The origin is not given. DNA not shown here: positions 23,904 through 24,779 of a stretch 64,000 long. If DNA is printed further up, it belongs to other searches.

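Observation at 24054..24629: Stand-alone Cas6/Cmx6-like protein with no CRISPR array or cas genes nearby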

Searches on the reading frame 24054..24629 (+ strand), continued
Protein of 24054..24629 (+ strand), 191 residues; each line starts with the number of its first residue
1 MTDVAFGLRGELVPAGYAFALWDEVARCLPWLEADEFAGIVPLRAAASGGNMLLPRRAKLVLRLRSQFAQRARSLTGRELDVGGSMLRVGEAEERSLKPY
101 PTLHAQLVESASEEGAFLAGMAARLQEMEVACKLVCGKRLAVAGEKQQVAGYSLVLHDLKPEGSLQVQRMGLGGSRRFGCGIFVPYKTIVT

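Call 23: search_protein_families(library=padloc, proteins=[L080:2345-2992:+, L080:2950-5274:+, L080:5193-6815:+, L080:6849-7862:+, L080:7868-8551:+, L080:8532-10178:+, L080:10185-10469:+, window:24054-24629:+], max_evalue=0.001)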
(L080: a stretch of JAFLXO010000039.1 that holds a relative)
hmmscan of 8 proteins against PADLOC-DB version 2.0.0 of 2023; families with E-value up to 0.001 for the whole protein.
L080:2345-2992:+ (215 aa): 7 families
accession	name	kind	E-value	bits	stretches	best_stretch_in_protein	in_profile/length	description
PDLC02102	Cas6b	-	4.8e-67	223.7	1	3-209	3-198/200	-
PDLC00953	Cas6a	-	6.7e-64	213.6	1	2-208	2-197/197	"CRISPR-associated protein Cas6, subtype MYXAN"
PDLC01625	Cas6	-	5.8e-63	210.5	1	5-208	1-186/189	"CAS-I,CAS-II,CAS-III,CAS-IV,CAS-V,CAS-VI; crRNAmaturation"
PDLC01316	Cas6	-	3.2e-61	204.8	1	4-208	1-185/185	"CAS-I,CAS-II,CAS-III,CAS-IV,CAS-V,CAS-VI; crRNAmaturation"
PDLC01346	Cas6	-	4.4e-58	194.6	1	4-209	1-189/191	"CAS-I,CAS-II,CAS-III,CAS-IV,CAS-V,CAS-VI; crRNAmaturation"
PDLC02106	Cas6b2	-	4.5e-58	194.6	1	4-208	9-202/203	-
PDLC02098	Cas6_IIIa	-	0.00065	18.2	0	163-206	153-197/200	-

L080:2950-5274:+ (774 aa): 34 families (the best 25 are shown)
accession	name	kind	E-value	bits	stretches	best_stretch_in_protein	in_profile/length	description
PDLC02080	Cas3b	-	9.3e-219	726.4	1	18-774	2-709/709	-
PDLC01762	Cas3b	-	2.1e-78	262.6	1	20-646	3-562/692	-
PDLC01761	Cas3b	-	2.3e-71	239.5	1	19-670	4-588/705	-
PDLC01767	Cas3e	-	2.6e-54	182.9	1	18-622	24-521/680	-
PDLC01252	Cas3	-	3.4e-49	166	1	308-638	4-304/324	CAS-I; effector_G3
PDLC01757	Cas3b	-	7.5e-48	161.5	1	73-635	37-509/676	-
PDLC00938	Cas3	-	1.4e-46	157.4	1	308-641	4-341/358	CRISPR-associated helicase Cas3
PDLC02079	Cas3b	-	4.5e-46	155.3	2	430-653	337-565/691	-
PDLC01710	Cas3a1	-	2.6e-45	153.2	1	307-645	222-569/745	Cas3_1_CAS-I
PDLC01770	Cas3g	-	2.2e-36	123.6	2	448-663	174-385/733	-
PDLC01759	Cas3b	-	4.6e-33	112.9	1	69-645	26-563/711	-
PDLC01760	Cas3b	-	1.2e-32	111.2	1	291-640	249-574/734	-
PDLC02081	Cas3b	-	9.3e-30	101.7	1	294-625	195-520/705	-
PDLC01765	Cas3c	-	5.5e-29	99.5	1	79-661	49-495/612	-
PDLC01769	Cas3g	-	1.2e-28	98.2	1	511-669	263-418/836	-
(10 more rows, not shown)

L080:5193-6815:+ (540 aa): 5 families
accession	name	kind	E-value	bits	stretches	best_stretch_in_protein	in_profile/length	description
PDLC00967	Cas8a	-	7.9e-64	213.5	1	36-345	1-311/316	"CRISPR-associated protein Cas8a1/Csx13, MYXAN subtype"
PDLC01326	Cas8b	-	1.6e-59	199.3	1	36-348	1-294/295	CAS-I-B; effector_LS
PDLC00965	Cas8a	-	8.2e-28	95.8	1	366-529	1-151/152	"CRISPR-associated protein Cas8a1/Csx13, MYXAN subtype, C-terminal region"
PDLC01327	Cas8b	-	1.3e-24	85.1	1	366-529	1-139/140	CAS-I-B; effector_LS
PDLC01566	Cas8b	-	9.7e-05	19.4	0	223-272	207-256/510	CAS-I-B; effector_LS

L080:6849-7862:+ (337 aa): 6 families
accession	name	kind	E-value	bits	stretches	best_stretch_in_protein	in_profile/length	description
PDLC01300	Cas7b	-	2e-34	117.2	2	12-108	4-89/266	CAS-I-B; effector_G7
PDLC00961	Cas7b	-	8.5e-34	115.2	2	12-107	4-93/321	"CRISPR-associated protein Cas7/Cst2/DevR, subtype I-B/TNEAP"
PDLC00960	Cas7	-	1.6e-28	97.5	1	9-267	5-238/240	CRISPR-associated autoregulator DevR family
PDLC01263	Cas7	-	2.1e-28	97.5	1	14-262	4-199/205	CAS-I; effector_G7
PDLC01455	Cas7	-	2e-13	48.5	1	6-218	5-150/268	CAS-I; effector_G7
PDLC01610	Cas7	-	1.2e-09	35.8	1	16-216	10-161/241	CAS-I; effector_G7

L080:7868-8551:+ (227 aa): 10 families
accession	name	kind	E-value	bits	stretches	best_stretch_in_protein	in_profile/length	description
PDLC02095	Cas5b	-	4.1e-74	246.6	1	15-223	2-198/199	-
PDLC01301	Cas5b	-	1.6e-56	189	1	15-191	1-168/168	CAS-I-B; effector_G5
PDLC01306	Cas5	-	1.6e-14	52.5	1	16-182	2-153/174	CAS-I; effector_G5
PDLC00950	Cas5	-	1.2e-13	48.7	1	15-52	2-39/43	CRISPR-associated protein Cas5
PDLC01271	Cas5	-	1.2e-10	39.7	1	21-92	7-74/170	CAS-I-B; effector_G5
PDLC01453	Cas5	-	1e-09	36.6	1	19-89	8-80/205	CAS-I; effector_G5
PDLC00947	Cas5b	-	1.3e-08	32.9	1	20-67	9-56/217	"CRISPR-associated protein Cas5, subtype I-B/TNEAP"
PDLC01644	Cas5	-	3.5e-07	28.8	1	15-72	2-61/192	CAS-I; effector_G5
PDLC01197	Cas5b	-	2.8e-05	22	1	23-121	12-109/215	CAS-I-B; effector_G5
PDLC01305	Cas5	-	0.00055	18.1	1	16-55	2-41/174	CAS-I-B; effector_G5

L080:8532-10178:+ (548 aa): 43 families (the best 25 are shown)
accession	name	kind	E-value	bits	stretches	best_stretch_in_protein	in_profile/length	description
PDLC02067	Cas1b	-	1.6e-220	731.4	1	16-548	2-533/533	-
PDLC00922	Cas1a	-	2.3e-138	459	1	205-548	2-347/347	"CRISPR-associated endonuclease Cas1, subtype MYXAN"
PDLC01747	Cas1g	-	1.1e-112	375.3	1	20-533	9-508/523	-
PDLC00927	Cas1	-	3.1e-84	281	1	224-537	10-321/327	CRISPR-associated endonuclease Cas1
PDLC01248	Cas1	-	3e-81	271.1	1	223-534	10-286/289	"CAS-I,CAS-II,CAS-III,CAS-IV,CAS-V,CAS-VI; acquisition_1"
PDLC01608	Cas1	-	6.5e-79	263.3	1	223-502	8-275/276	"CAS-I,CAS-II,CAS-III,CAS-IV,CAS-V,CAS-VI; acquisition_1"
PDLC00928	Cas1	-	4e-77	257.3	1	217-533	3-311/315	Cas1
PDLC01743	Cas1c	-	1.7e-70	235.9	1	223-532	15-321/337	-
PDLC00923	Cas1c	-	1.4e-68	229.6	1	223-531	13-324/340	"CRISPR-associated endonuclease Cas1, subtype I-C/DVULG"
PDLC01334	Cas1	-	3.2e-68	228.5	1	223-531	12-321/336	"CAS-I,CAS-II,CAS-III,CAS-IV,CAS-V,CAS-VI; acquisition_1"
PDLC01449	Cas1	-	3.6e-65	218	1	225-533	13-278/285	"CAS-I,CAS-II,CAS-III,CAS-IV,CAS-V,CAS-VI; acquisition_1"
PDLC01249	Cas1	-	5.3e-65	217.4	1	219-476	3-243/246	"CAS-I,CAS-II,CAS-III,CAS-IV,CAS-V,CAS-VI; acquisition_1"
PDLC02025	Cas1d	-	1.6e-64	216.4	1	222-534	9-303/316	-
PDLC01740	Cas1_IIIa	-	1.3e-56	190.8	1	224-529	11-308/331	-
PDLC01742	Cas1b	-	1.2e-47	161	1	217-534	5-312/326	-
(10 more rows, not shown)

L080:10185-10469:+ (94 aa): 21 families
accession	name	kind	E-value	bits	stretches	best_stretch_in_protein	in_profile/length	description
PDLC02078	Cas2b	-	7.5e-36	120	1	1-94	1-94/94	-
PDLC01756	Cas2g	-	4.5e-20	69.5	1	3-82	4-86/96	-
PDLC02027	Cas2d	-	5.6e-20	69.6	1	5-83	3-82/89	-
PDLC01338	Cas2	-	2.5e-19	67.6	1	5-82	1-76/76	"CAS-I,CAS-II,CAS-III,CAS-IV,CAS-V,CAS-VI; acquisition_2"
PDLC01443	Cas2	-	2.7e-19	67.5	1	5-83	3-80/86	"CAS-I,CAS-II,CAS-III,CAS-IV,CAS-V,CAS-VI; acquisition_2"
PDLC01649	Cas2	-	3.3e-18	63.8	1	4-71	2-69/70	"CAS-I,CAS-II,CAS-III,CAS-IV,CAS-V,CAS-VI; acquisition_2"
PDLC02074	Cas2_IIIb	-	1.3e-16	58.5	1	6-83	4-80/86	-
PDLC01251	Cas2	-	2.1e-16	57.9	1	5-82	3-80/84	"CAS-I,CAS-II,CAS-III,CAS-IV,CAS-V,CAS-VI; acquisition_2"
PDLC00936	Cas2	-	4.9e-16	57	1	5-80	1-81/83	Cas2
PDLC00935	Cas2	-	1.5e-15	55.3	1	5-83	3-86/96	CRISPR-associated endonuclease Cas2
PDLC01751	Cas2c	-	6.8e-13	47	1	6-86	4-89/95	-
PDLC01748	Cas2_IIIa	-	1e-10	40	1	5-82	3-78/88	-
PDLC01525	Cas2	-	2.9e-10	38.8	1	6-86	4-82/90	"CAS-I,CAS-II,CAS-III,CAS-IV,CAS-V,CAS-VI; acquisition_2"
PDLC01749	Cas2b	-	2.1e-08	32.5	1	5-74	3-72/87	-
PDLC02070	Cas2_II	-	1.8e-07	29.5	1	5-93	3-88/89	-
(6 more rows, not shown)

window:24054-24629:+ (191 aa): 6 families
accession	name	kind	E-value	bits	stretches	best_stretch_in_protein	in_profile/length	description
PDLC01625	Cas6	-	5.2e-50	168.3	1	3-187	1-188/189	"CAS-I,CAS-II,CAS-III,CAS-IV,CAS-V,CAS-VI; crRNAmaturation"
PDLC01346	Cas6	-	1.4e-45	153.8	1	3-187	2-190/191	"CAS-I,CAS-II,CAS-III,CAS-IV,CAS-V,CAS-VI; crRNAmaturation"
PDLC01316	Cas6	-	3.3e-41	139.6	1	3-185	2-185/185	"CAS-I,CAS-II,CAS-III,CAS-IV,CAS-V,CAS-VI; crRNAmaturation"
PDLC00953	Cas6a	-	1.2e-40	137.7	1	2-185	4-197/197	"CRISPR-associated protein Cas6, subtype MYXAN"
PDLC02102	Cas6b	-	1.6e-27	94.6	1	2-187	4-199/200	-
PDLC02106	Cas6b2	-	9.2e-20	69.5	1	2-185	9-202/203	-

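Call 27: search_dna_similar(query=window:24054-24629:+, collection=plasmids, mode=protein, max_evalue=0.001, max_rows=30)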
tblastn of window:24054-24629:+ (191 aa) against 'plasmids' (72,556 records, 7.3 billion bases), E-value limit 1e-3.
Records with a match: 6; places in all: 6; records where one place covers at least 80% of the query: 6.
Best place of each record, by identity: <60% 6.
By first word of the organism name: Nostoc 2; Gloeothece 1; Synechocystis 1; Synechococcus 1; Cylindrospermopsis 1.
By predicted mobility (MOB-suite, as given by PLSDB): non-mobilizable 4; conjugative 1; mobilizable 1.
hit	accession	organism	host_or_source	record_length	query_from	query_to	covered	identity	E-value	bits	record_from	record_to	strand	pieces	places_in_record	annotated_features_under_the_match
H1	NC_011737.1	Gloeothece citriformis PCC 7424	-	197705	3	185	96%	28.4%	7e-13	73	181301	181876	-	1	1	cas6: type I-MYXAN CRISPR-associated protein Cas6/Cmx6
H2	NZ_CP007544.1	Synechocystis sp. PCC 6714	-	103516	3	185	96%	27.6%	5e-14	76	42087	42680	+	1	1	cas6: type I-MYXAN CRISPR-associated protein Cas6/Cmx6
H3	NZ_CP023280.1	Nostoc sp. CENA543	cell culture,Brazilian saline-alkaline ...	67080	1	185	97%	26.9%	3e-11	69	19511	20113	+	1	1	cas6: type I-MYXAN CRISPR-associated protein Cas6/Cmx6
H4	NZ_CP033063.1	Synechococcus elongatus UTEX 3055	-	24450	4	187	96%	26.1%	1e-11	70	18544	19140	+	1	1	cas6: type I-MYXAN CRISPR-associated protein Cas6/Cmx6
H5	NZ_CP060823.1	Cylindrospermopsis curvispora GIHE-G1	Water for algae observation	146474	1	183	96%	24.6%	1e-9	64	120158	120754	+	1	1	cas6: type I-MYXAN CRISPR-associated protein Cas6/Cmx6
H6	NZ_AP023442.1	Nostoc sp. MS1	-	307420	3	185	96%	22.6%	4e-9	62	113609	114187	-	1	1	cas6: type I-MYXAN CRISPR-associated protein Cas6/Cmx6 | cas3: CRISPR-associated helicase Cas3'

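Call 42: predict_structure(alignment_id=A2)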
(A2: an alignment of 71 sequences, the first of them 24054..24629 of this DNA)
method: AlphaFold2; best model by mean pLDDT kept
length: 191 residues; sequences in the alignment: 71
mean_pLDDT: 94.2   pTM: 0.88
mean pLDDT of the five models: 94.2, 94.2, 93.8, 93.0, 92.8
residues with pLDDT >= 90: 172; 70-90: 15; 50-70: 0; < 50: 4
segments of 3 or more residues with pLDDT < 50: 188-191
pLDDT, mean of each block of 10 residues (from residue 1): 97 93 98 95 87 93 97 98 96 97 97 98 98 96 91 98 98 95 75 28
secondary structure, 60 per line:
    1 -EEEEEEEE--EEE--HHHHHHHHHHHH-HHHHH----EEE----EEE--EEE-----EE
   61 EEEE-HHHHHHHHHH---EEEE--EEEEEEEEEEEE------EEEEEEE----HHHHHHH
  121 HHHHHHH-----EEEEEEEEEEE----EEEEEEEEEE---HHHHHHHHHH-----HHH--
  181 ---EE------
elements in order: E2-9 E12-14 H17-28 H30-34 E39-41 E46-48 E51-53 E59-64 H66-75 E79-82 E85-96 E103-109 H114-127 E133-143 E148-157 H161-170

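Call 45: fold_search(model_id=the predicted structure, library=pdb)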
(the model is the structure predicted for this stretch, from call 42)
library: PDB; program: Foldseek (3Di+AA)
matches with E <= 10: 1051; with E <= 0.001: 35
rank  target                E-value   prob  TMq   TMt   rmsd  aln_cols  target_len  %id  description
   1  8fcu_B                6.8e-15  1.00  0.90  0.81   1.8       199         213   22  Cryo-EM structure of Cascade-DNA-TniQ-TnsC complex in type I-B CAST system (released 2023-08-09)
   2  8fcj_B                1.0e-14  1.00  0.87  0.78   2.3       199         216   23  Cryo-EM structure of Cascade-DNA (P23) complex in type I-B CAST system (released 2023-08-09)
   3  5yi6_D                2.4e-07  1.00  0.69  0.57   4.8       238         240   10  CRISPR associated protein Cas6 (released 2018-09-12)
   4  5yi6_B                2.7e-07  1.00  0.67  0.55   5.8       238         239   10  CRISPR associated protein Cas6 (released 2018-09-12)
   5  5yi6_A                4.5e-07  1.00  0.72  0.59   4.8       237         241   10  CRISPR associated protein Cas6 (released 2018-09-12)
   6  3ufc                  5.0e-07  1.00  0.62  0.52   5.5       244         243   11  Characterization of a Cas6-related gene from Pyrococcus furiosus (released 2012-03-21)
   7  3qjj_A                5.9e-07  1.00  0.63  0.52   5.8       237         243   13  One RAMP protein binding different RNA substrates (released 2012-02-08)
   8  3qjj_B                7.0e-07  1.00  0.67  0.55   5.2       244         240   12  One RAMP protein binding different RNA substrates (released 2012-02-08)
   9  3i4h                  1.1e-06  1.00  0.67  0.58   4.5       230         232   10  Crystal structure of Cas6 in Pyrococcus furiosus (released 2009-09-22)
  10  2y8w_A                1.6e-06  1.00  0.47  0.43   7.1       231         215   15  Structure of CRISPR endoribonuclease Cse3 bound to 20 nt RNA (released 2011-05-18)
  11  3pkm_A                2.7e-06  1.00  0.72  0.62   4.0       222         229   11  Crystal structure of Cas6 with its substrate RNA (released 2011-03-09)
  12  2y9h_M                7.6e-06  1.00  0.50  0.50   6.3       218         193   14  Structure A of CRISPR endoribonuclease Cse3 bound to 19 nt RNA (released 2011-05-18)
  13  2y9h_I                9.0e-06  1.00  0.52  0.52   6.1       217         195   14  Structure A of CRISPR endoribonuclease Cse3 bound to 19 nt RNA (released 2011-05-18)
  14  3qrp_A                1.2e-05  1.00  0.50  0.46   6.5       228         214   16  Structure of Thermus Thermophilus Cse3 bound to an RNA representing a product mimic complex (released 2011-05-25)
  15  2y9h_A                1.5e-05  1.00  0.49  0.45   6.9       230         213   13  Structure A of CRISPR endoribonuclease Cse3 bound to 19 nt RNA (released 2011-05-18)
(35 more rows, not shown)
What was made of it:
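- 24036..24629 (+): Cas6-like gene (Cas6L), Cmx6/MYXAN-type double-RRM protein. It is 191 aa from ATG 24054, or 197 aa from the likelier TTG 24036. Foldseek 8fcu_B TM 0.90, rmsd 1.8 A (calls 42, 45).
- All 35 Foldseek matches with E <= 0.001 are Cas6, Cse3 or other RAMP entries (calls 42, 45).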

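Call 51: find_related_loci(query=A4, collection=metagenome_contigs, flank=8000)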
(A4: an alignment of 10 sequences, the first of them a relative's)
Query A4 (206 aa) in metagenome_contigs; peptide patterns used: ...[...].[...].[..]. (x = any residue, [..] = any of these).
600 stretches matched a pattern (row limit reached: there are more); 590 encode a relative of the query (tblastn E <= 1e-3); the best 80 are kept; 80 distinct loci.
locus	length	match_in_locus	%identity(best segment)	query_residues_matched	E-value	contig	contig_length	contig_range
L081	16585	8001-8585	44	7-201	1e-45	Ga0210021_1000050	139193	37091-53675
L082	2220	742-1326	43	8-202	2e-45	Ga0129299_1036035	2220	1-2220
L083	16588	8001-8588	44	8-201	1e-44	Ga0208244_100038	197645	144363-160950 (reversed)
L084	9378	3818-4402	44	7-201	1e-44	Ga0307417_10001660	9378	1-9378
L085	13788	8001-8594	44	4-201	8e-44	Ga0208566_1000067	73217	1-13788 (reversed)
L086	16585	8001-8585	43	7-201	9e-44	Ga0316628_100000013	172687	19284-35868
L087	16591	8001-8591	42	4-201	9e-44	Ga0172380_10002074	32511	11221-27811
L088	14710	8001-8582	41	8-201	1e-42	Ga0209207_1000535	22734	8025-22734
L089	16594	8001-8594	42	6-201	2e-42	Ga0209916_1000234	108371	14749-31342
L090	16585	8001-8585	41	7-201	2e-42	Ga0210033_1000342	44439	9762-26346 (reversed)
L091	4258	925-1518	42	8-203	3e-42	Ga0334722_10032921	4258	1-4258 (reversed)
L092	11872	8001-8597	41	2-201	1e-41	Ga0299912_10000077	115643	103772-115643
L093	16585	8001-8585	41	7-201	5e-41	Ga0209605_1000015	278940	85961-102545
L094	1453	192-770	41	8-201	2e-41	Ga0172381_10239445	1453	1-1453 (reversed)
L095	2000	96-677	38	6-201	3e-40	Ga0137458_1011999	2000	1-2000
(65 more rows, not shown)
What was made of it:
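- Tried and rejected: A 10-sequence alignment worked (call 51).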
